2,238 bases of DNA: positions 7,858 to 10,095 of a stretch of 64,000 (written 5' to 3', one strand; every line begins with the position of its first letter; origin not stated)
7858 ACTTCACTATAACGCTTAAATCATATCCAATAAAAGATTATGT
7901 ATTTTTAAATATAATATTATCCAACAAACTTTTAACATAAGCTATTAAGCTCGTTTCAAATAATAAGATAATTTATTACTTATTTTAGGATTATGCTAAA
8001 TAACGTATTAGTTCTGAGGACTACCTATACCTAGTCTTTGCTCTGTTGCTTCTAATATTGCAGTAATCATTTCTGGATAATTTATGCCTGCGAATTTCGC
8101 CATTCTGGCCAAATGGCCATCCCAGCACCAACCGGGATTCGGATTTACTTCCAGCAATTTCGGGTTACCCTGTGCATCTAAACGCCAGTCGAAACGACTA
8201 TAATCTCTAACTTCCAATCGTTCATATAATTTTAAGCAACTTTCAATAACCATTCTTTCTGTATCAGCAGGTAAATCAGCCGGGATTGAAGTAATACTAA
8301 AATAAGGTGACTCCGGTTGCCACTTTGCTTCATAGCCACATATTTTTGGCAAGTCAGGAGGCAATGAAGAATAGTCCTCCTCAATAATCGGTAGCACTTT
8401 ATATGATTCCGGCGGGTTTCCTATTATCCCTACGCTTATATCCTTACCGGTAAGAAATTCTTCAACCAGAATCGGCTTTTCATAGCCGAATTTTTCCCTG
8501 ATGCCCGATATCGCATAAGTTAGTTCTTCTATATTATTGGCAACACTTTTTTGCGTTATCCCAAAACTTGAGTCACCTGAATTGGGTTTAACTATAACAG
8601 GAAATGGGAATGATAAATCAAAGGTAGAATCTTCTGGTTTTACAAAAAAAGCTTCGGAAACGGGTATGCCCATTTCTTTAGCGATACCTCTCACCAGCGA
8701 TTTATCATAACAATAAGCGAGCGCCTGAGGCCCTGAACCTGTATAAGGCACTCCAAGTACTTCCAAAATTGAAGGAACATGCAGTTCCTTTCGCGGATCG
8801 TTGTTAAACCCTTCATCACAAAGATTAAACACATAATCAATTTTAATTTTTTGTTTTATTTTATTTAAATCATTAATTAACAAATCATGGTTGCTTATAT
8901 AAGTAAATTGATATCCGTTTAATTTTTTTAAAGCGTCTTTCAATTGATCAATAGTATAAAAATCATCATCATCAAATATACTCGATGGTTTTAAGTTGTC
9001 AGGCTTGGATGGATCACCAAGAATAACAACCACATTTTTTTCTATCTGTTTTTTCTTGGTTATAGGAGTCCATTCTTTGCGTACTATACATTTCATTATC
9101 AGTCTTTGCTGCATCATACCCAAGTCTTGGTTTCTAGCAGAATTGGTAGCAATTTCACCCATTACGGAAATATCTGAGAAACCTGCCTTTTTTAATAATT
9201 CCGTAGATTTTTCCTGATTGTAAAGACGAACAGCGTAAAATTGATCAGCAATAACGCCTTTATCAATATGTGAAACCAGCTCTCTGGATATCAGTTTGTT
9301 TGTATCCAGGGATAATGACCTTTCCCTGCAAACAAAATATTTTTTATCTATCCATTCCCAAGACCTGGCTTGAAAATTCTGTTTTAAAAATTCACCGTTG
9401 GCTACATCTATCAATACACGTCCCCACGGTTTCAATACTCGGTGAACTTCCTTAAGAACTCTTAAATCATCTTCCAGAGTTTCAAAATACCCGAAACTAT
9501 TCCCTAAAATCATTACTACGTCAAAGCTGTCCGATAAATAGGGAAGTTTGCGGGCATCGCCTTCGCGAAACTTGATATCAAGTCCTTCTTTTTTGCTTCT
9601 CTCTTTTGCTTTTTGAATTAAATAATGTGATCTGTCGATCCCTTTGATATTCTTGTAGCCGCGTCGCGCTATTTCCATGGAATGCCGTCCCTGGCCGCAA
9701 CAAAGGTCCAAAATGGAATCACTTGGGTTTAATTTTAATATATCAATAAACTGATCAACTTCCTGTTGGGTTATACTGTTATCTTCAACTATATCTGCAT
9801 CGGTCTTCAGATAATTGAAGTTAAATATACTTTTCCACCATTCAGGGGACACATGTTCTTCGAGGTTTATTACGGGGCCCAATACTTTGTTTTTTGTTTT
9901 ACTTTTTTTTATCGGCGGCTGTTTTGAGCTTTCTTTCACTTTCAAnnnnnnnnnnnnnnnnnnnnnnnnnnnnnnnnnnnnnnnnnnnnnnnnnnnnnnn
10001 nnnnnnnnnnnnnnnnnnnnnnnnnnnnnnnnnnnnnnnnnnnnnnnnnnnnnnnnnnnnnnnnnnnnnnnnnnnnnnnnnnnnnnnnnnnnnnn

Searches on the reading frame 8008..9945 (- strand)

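Call 57: search_protein_families(library=pfam, proteins=[window:8008-9945:-], max_evalue=0.00001)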
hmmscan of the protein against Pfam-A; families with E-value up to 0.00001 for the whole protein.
window:8008-9945:- (645 aa): 8 families
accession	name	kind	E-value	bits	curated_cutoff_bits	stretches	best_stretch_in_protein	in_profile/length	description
PF07478.18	Dala_Dala_lig_C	-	7.2e-28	97.9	24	1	423-632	3-204/204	D-ala D-ala ligase C-terminus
PF13649.12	Methyltransf_25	-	3.8e-22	79.2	27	1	78-175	1-97/97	Methyltransferase domain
PF13847.12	Methyltransf_31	-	9.2e-21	74.5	27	1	74-187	3-119/145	Methyltransferase domain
PF08241.18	Methyltransf_11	-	4.4e-20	72.6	21.2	1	79-179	1-95/95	Methyltransferase domain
PF01209.24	Ubie_methyltran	-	1.4e-14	54.4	20.1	1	68-179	41-151/233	ubiE/COQ5 methyltransferase family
PF13489.12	Methyltransf_23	-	9.3e-11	42.2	27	1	71-202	19-138/164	Methyltransferase domain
PF08242.18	Methyltransf_12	-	5.6e-09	37.1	30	1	79-176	1-97/98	Methyltransferase domain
PF15632.11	ATPgrasp_Ter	-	6.1e-07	29.7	29.1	0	564-630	47-107/131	ATP-grasp in the biosynthetic pathway with Ter operon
